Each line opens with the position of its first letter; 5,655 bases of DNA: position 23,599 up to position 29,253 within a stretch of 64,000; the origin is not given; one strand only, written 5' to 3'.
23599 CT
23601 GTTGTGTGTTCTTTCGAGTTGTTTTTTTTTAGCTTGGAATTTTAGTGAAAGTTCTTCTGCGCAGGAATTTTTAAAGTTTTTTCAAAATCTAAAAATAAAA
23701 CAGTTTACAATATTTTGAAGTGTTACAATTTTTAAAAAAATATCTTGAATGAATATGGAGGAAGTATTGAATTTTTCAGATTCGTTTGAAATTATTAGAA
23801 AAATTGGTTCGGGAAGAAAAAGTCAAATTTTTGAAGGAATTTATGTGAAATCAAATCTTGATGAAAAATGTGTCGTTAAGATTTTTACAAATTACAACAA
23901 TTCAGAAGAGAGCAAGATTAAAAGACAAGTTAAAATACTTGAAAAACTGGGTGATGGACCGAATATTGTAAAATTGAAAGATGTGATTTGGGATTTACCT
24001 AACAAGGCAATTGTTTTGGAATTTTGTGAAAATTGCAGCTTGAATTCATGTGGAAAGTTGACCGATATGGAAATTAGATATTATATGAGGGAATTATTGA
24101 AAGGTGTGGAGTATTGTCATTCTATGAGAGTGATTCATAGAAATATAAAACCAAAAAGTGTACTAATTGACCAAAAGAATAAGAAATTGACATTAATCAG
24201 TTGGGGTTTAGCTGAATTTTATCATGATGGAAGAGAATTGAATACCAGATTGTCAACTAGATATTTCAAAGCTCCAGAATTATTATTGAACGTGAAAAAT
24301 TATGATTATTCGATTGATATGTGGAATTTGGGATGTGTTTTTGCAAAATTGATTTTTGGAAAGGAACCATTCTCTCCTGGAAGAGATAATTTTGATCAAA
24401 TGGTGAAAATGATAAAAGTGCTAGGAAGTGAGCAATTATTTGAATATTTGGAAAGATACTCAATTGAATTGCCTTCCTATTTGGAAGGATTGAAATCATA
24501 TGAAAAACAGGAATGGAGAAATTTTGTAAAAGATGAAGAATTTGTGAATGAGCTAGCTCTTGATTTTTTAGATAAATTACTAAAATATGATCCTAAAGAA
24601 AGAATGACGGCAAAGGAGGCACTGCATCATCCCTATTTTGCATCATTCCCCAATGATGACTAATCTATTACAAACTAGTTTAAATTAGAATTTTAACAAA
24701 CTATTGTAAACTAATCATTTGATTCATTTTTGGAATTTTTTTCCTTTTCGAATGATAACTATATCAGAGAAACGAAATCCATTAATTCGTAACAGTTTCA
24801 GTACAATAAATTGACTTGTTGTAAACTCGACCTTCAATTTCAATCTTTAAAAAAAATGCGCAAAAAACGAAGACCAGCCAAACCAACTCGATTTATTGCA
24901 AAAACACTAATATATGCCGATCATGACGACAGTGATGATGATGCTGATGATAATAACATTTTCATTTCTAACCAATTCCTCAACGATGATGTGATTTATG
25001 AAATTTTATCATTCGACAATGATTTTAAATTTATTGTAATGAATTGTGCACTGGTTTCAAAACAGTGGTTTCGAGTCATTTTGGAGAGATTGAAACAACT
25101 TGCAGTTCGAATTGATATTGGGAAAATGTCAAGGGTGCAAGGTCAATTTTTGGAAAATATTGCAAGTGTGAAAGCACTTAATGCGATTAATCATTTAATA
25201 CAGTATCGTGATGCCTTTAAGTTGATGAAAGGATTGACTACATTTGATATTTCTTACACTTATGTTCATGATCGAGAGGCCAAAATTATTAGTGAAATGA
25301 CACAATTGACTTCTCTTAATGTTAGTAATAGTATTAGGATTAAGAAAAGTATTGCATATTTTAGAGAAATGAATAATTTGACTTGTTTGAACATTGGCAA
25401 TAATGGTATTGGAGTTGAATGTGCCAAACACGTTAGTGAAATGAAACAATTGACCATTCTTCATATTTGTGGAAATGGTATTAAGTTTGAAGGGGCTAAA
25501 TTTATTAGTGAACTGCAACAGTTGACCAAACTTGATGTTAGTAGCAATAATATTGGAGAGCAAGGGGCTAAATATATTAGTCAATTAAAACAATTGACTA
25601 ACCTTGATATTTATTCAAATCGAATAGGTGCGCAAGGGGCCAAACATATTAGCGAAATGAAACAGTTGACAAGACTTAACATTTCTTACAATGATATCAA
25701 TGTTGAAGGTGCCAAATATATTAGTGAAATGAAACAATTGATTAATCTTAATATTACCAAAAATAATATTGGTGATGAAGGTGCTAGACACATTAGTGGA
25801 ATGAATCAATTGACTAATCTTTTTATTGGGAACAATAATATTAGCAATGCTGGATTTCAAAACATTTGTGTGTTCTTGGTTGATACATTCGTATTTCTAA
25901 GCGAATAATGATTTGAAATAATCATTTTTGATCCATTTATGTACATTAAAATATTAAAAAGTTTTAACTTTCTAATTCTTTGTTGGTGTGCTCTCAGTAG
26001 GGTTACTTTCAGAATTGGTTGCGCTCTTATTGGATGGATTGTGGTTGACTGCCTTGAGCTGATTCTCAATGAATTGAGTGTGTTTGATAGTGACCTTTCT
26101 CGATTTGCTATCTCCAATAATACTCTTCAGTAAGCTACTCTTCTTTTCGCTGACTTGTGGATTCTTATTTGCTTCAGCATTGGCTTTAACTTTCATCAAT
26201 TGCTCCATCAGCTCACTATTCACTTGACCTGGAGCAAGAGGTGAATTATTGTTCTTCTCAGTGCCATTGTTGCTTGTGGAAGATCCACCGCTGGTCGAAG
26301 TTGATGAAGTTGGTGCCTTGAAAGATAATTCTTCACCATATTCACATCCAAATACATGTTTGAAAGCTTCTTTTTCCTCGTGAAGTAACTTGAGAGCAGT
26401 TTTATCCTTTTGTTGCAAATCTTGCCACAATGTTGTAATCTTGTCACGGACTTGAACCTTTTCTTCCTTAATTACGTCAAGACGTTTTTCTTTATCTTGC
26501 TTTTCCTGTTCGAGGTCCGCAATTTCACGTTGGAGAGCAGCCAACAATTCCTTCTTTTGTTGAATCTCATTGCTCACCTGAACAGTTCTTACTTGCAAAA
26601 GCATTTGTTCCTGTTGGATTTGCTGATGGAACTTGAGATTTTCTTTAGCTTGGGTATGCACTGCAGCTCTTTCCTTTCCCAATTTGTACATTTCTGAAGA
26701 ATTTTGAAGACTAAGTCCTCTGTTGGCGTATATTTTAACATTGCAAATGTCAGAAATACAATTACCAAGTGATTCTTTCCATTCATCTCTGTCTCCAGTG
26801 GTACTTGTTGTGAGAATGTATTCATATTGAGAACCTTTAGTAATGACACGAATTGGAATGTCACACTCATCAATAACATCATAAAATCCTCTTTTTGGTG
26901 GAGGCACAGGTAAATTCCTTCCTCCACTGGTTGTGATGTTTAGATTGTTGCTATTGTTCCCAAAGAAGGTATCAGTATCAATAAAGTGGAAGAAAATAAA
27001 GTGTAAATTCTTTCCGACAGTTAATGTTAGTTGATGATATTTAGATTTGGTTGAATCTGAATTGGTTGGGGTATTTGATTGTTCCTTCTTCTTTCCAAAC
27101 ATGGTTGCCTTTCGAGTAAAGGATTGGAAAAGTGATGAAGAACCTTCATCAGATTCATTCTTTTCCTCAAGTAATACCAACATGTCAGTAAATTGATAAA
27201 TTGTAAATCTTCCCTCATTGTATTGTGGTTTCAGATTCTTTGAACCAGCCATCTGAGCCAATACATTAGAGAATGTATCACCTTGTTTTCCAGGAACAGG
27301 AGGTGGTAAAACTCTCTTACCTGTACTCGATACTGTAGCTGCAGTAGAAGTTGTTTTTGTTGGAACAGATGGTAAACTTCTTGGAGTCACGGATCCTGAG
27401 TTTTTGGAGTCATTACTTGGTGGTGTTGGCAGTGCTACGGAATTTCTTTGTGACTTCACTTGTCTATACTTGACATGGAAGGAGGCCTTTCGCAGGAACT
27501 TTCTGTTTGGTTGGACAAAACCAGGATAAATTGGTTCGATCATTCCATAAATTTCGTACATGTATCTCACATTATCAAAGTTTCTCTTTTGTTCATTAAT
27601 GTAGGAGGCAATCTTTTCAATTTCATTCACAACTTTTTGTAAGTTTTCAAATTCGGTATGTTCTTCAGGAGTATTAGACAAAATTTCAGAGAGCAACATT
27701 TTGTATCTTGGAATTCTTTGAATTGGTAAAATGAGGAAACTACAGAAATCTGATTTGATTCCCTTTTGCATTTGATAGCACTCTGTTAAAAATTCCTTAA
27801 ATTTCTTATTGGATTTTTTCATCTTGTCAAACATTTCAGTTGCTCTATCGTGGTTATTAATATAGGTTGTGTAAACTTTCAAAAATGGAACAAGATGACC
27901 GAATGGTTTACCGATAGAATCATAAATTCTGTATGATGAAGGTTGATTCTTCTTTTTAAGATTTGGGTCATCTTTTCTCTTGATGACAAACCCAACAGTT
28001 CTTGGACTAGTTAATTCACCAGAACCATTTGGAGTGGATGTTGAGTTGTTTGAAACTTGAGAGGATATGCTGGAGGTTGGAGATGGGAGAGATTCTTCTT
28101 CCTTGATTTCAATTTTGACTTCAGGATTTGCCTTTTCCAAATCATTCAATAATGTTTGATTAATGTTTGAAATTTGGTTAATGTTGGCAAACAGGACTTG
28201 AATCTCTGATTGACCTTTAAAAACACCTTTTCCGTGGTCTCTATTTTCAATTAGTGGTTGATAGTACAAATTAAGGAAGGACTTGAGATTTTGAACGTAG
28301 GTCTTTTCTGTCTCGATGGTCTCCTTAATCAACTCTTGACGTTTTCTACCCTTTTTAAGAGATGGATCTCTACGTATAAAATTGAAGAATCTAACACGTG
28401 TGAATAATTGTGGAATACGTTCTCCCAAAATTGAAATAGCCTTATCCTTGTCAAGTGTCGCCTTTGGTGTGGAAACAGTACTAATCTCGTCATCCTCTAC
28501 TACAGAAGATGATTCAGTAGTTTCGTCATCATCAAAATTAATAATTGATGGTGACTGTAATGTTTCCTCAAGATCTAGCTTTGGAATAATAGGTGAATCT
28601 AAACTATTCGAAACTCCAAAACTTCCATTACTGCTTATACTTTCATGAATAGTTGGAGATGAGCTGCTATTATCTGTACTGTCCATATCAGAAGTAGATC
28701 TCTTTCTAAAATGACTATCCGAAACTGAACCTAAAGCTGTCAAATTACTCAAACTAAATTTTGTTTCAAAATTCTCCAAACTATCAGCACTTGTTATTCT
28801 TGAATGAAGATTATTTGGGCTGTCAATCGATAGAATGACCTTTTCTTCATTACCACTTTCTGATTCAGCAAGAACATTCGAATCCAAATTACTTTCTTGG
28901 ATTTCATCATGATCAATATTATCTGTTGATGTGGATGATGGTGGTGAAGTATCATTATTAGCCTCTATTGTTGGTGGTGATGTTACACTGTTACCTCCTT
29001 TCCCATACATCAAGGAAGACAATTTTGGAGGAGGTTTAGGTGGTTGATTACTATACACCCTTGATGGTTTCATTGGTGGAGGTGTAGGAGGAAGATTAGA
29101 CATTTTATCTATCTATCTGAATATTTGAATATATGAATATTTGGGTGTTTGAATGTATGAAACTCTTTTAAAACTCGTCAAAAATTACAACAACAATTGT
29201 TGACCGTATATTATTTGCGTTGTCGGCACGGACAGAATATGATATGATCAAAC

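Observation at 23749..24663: CK2-alpha paralogue missing three catalytic residues: predicted pseudokinase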

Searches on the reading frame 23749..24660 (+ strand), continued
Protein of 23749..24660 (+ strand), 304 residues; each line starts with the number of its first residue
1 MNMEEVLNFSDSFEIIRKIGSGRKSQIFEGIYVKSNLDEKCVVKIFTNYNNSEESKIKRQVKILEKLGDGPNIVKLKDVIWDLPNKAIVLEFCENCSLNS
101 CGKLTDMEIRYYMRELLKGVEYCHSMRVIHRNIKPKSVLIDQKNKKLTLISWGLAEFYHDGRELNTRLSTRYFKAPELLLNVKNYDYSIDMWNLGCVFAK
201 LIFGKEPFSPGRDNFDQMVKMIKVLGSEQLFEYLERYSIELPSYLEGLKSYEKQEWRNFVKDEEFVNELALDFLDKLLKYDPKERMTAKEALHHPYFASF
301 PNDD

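Call 41: list_cluster_members(proteins=[P0104, P0105, P0106, P0107, P0108, P0116, P0185, P0205, P0211, P0103])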
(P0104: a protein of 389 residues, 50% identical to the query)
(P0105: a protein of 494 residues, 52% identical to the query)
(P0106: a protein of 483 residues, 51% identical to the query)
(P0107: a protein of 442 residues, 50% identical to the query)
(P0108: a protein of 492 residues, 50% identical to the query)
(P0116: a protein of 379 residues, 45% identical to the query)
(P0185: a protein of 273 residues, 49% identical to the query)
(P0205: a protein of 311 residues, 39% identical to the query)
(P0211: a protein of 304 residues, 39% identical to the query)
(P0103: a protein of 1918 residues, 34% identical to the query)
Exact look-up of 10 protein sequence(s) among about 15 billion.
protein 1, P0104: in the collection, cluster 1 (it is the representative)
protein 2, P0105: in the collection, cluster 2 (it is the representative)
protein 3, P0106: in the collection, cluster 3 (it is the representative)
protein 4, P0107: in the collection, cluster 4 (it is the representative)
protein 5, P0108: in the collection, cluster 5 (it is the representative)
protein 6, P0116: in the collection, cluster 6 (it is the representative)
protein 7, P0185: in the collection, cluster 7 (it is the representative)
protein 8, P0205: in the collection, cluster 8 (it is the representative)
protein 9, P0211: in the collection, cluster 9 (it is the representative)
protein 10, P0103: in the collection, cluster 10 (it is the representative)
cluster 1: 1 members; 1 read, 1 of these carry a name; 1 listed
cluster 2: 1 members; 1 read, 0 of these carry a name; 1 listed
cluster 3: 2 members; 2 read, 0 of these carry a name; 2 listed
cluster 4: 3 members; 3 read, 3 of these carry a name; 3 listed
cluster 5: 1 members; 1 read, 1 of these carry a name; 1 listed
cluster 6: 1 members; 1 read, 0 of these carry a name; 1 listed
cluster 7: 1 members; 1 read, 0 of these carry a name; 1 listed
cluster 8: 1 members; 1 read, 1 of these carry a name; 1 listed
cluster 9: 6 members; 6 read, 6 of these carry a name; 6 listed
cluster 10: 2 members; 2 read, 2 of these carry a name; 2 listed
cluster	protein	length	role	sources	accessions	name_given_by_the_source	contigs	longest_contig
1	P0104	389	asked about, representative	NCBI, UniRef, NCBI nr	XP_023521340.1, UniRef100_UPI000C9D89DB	casein kinase II subunit alpha-2-like [Cucurbita pepo subsp. pepo] | casein kinase II subunit alpha-2-like n=2 Tax=Cucurbita pepo subsp. pepo TaxID=3664 ...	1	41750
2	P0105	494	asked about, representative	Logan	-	-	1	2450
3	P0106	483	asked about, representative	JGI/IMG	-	-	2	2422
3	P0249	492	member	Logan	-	-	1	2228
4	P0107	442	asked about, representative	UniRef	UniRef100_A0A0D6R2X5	non-specific serine/threonine protein kinase n=1 Tax=Araucaria cunninghamii TaxID=56994 ...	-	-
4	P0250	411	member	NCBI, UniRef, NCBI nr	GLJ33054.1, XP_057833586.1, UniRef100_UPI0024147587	hypothetical protein SUGI_0665250 [Cryptomeria japonica] | casein kinase II subunit alpha-2 n=1 Tax=Cryptomeria japonica TaxID=3369 ... | casein kinase II subunit alpha-2 [Cryptomeria japonica]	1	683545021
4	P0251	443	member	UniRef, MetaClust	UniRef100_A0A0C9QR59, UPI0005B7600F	non-specific serine/threonine protein kinase n=1 Tax=Wollemia nobilis TaxID=56998 ... | status=active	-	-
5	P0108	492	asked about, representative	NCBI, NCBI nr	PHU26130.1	Casein kinase II subunit alpha-1 [Capsicum chinense]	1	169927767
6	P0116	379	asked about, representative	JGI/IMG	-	-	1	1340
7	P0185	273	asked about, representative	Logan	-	-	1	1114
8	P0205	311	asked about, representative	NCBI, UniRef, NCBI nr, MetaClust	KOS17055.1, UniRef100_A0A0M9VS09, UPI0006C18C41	Casein kinase II subunit alpha [Escovopsis weberi] | non-specific serine/threonine protein kinase n=1 Tax=Escovopsis weberi TaxID=150374 ... | status=active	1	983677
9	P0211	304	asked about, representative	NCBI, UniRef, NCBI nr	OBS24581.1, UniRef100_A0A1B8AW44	hypothetical protein FPOA_05123 [Fusarium poae] | EKC/KEOPS complex subunit BUD32 n=1 Tax=Fusarium poae TaxID=36050 RepID=A0A1B8AW44_FUSPO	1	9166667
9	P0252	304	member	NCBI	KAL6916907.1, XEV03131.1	hypothetical protein FSHL1_008418 [Fusarium sambucinum]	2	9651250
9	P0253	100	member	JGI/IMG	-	casein kinase II subunit alpha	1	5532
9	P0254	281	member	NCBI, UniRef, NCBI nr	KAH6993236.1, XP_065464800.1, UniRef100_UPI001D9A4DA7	kinase-like domain-containing protein [Fusarium venenatum] | kinase-like domain-containing protein n=1 Tax=Fusarium venenatum TaxID=56646 ...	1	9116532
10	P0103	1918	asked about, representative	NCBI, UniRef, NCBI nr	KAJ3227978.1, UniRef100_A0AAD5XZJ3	Casein kinase II subunit alpha [Clydaea vesicula] | Casein kinase II subunit alpha n=1 Tax=Clydaea vesicula TaxID=447962 ...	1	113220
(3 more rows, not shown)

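Call 44: find_encoding_contigs(protein=P0261, flank=10000, max_places=5)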
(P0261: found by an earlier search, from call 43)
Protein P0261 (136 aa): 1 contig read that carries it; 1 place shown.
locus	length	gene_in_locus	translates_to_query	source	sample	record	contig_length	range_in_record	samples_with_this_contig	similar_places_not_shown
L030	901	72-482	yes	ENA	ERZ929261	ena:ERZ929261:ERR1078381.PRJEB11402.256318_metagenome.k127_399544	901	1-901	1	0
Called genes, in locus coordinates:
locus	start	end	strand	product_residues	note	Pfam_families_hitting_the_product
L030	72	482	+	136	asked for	-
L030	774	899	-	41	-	?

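Call 45: find_encoding_contigs(protein=P0259, flank=10000, max_places=5)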
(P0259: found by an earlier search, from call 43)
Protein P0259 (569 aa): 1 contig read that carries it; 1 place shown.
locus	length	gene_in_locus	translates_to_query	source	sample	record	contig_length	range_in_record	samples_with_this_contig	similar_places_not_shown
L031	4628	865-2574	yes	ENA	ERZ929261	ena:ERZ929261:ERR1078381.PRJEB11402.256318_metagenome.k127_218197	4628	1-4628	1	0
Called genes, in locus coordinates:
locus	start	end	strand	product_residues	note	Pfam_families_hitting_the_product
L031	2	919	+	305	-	?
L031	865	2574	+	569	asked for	-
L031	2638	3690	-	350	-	-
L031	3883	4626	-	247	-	?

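Call 52: find_encoding_contigs(protein=P0015, flank=3000, max_places=6)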
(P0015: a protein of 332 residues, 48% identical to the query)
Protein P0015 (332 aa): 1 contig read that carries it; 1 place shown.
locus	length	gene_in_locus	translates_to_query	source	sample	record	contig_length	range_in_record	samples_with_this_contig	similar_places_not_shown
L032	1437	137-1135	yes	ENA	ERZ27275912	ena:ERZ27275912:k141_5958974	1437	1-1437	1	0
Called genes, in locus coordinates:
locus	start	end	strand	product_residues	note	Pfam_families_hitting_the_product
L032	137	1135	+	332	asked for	PF00069:Pkinase, PF07714:PK_Tyr_Ser-Thr, PF01636:APH (faint)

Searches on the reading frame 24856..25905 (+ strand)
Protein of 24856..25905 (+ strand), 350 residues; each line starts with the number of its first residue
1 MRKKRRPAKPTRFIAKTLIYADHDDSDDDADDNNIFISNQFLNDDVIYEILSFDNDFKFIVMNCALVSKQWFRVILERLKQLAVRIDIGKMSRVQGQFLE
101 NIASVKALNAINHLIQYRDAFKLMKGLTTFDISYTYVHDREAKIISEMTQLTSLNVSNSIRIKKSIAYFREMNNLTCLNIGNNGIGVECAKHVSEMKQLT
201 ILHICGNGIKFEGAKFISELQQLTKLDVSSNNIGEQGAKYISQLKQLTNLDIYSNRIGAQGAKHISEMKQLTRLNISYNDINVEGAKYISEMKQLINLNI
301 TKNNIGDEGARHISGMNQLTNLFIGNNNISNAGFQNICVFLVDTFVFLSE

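Call 16: search_protein_families(library=pfam, proteins=[window:24856-25905:+], max_evalue=0.01)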
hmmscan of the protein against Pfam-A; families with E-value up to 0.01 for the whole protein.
window:24856-25905:+ (350 aa): 8 families
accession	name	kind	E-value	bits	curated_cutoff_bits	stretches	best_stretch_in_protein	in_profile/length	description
PF13855.12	LRR_8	-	2.2e-19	69.4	27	2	198-257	2-61/61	Leucine rich repeat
PF13516.12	LRR_6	-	3e-19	67.9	23.4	2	271-290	5-24/24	Leucine Rich repeat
PF12799.13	LRR_4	-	3.1e-16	59.5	27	3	221-257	1-36/44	Leucine Rich repeats (2 copies)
PF23598.1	LRR_14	-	2.3e-11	43.5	40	1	125-310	70-256/353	Leucine-rich repeat region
PF00560.39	LRR_1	-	8.3e-11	40.3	20.6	0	222-243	1-22/23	Leucine Rich Repeat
PF25013.1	LRR_Zer-1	-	1.4e-08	35.4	27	1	124-247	7-112/137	Zer-1-like, Leucine-rich repeats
PF23952.1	LRR_EndoS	-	0.00068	20.3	27.9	0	145-231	55-116/116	Endo-beta-N-acetylglucosaminidase EndoS LRR domain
PF14252.11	DUF4347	-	0.008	16.4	24.6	0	201-232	94-125/164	Domain of unknown function (DUF4347)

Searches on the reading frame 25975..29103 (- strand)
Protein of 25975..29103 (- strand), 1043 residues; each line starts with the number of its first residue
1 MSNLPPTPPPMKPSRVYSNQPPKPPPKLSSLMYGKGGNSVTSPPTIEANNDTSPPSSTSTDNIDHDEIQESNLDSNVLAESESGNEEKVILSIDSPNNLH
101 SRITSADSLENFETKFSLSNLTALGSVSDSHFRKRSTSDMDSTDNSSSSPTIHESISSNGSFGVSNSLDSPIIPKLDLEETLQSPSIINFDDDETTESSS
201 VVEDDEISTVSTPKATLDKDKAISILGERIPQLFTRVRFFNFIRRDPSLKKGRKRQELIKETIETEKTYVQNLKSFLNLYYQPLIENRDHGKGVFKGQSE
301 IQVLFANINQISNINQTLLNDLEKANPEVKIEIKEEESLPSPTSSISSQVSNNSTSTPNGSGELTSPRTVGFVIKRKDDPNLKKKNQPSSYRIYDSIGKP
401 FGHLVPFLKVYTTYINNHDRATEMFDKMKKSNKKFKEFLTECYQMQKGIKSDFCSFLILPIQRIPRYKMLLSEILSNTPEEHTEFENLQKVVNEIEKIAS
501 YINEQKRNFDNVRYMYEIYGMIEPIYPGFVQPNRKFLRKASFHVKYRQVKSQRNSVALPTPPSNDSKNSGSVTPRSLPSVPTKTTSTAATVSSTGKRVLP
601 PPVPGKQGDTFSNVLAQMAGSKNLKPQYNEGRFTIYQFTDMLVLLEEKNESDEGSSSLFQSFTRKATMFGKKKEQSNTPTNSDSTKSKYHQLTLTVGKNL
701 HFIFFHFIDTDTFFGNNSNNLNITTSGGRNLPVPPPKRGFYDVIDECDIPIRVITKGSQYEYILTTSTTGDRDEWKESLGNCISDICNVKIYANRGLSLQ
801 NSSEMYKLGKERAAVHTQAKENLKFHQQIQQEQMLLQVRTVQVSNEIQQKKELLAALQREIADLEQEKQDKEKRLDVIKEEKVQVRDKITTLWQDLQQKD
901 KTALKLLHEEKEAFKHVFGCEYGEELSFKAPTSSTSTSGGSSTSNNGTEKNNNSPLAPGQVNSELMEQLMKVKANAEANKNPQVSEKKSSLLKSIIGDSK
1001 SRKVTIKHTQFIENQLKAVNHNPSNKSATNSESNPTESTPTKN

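Call 16: search_protein_families(library=pfam, proteins=[window:25975-29103:-], max_evalue=0.01)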
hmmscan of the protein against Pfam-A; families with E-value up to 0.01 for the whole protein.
window:25975-29103:- (1043 aa): 1 family
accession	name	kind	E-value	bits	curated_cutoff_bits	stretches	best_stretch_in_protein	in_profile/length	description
PF00621.25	RhoGEF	-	1.7e-41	142.8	27.6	1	259-503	2-180/180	RhoGEF domain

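Call 43: list_cluster_members(proteins=[P0001, window:25975-29103:-, window:23197-23598:-, window:29784-31928:+, window:16588-18306:+, P0039, P0042])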
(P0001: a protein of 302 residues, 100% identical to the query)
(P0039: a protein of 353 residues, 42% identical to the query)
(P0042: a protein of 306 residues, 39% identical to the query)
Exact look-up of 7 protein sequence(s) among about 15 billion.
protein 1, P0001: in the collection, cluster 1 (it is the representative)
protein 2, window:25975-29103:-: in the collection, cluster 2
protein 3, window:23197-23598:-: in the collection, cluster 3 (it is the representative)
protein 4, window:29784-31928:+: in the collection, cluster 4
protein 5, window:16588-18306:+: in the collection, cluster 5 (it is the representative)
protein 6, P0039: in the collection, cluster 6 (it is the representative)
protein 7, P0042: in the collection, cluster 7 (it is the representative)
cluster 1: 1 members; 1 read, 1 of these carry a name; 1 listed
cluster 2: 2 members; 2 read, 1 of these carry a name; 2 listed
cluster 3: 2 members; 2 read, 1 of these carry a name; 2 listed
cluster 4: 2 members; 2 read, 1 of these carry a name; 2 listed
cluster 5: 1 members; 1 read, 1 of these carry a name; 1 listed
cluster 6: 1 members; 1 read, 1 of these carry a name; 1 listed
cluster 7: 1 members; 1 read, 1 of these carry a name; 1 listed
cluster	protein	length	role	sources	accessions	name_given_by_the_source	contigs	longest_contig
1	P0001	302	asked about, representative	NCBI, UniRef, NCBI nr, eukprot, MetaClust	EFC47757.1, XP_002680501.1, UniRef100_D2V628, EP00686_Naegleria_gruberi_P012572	predicted protein [Naegleria gruberi] | non-specific serine/threonine protein kinase n=1 Tax=Naegleria gruberi TaxID=5762 ... | uncharacterized protein NAEGRDRAFT_64289 [Naegleria gruberi]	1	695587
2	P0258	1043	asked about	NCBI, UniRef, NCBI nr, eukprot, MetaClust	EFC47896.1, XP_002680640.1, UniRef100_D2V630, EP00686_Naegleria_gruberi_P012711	RhoGEF domain-containing protein [Naegleria gruberi] | RhoGEF domain-containing protein n=1 Tax=Naegleria gruberi TaxID=5762 RepID=D2V630_NAEGR | XP_002680640.1 RhoGEF domain-containing protein [Naegleria gruberi strain NEG-M]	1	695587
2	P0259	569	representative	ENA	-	-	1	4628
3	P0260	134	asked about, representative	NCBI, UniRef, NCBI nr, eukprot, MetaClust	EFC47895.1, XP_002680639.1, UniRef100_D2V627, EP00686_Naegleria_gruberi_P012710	hypothetical protein NAEGRDRAFT_78730 [Naegleria gruberi] | Uncharacterized protein n=1 Tax=Naegleria gruberi TaxID=5762 RepID=D2V627_NAEGR | uncharacterized protein NAEGRDRAFT_78730 [Naegleria gruberi]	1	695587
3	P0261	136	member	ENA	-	-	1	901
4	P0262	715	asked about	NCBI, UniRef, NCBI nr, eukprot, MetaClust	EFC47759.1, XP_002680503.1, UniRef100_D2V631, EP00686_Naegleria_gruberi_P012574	hypothetical protein NAEGRDRAFT_78732 [Naegleria gruberi] | Uncharacterized protein n=1 Tax=Naegleria gruberi TaxID=5762 RepID=D2V631_NAEGR | uncharacterized protein NAEGRDRAFT_78732 [Naegleria gruberi]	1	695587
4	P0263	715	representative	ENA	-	-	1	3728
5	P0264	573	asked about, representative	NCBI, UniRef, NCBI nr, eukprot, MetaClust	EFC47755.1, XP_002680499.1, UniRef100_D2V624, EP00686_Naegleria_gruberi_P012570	predicted protein [Naegleria gruberi] | Predicted protein n=1 Tax=Naegleria gruberi TaxID=5762 RepID=D2V624_NAEGR | uncharacterized protein NAEGRDRAFT_57252 [Naegleria gruberi]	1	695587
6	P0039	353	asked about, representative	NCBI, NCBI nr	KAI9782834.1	MAG: Casein kinase II subunit alpha [Geoglossum umbratile]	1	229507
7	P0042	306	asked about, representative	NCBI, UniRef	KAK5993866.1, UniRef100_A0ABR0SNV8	Casein kinase II subunit alpha [Cladobotryum mycophilum] | non-specific serine/threonine protein kinase n=1 Tax=Cladobotryum mycophilum TaxID=491253 ...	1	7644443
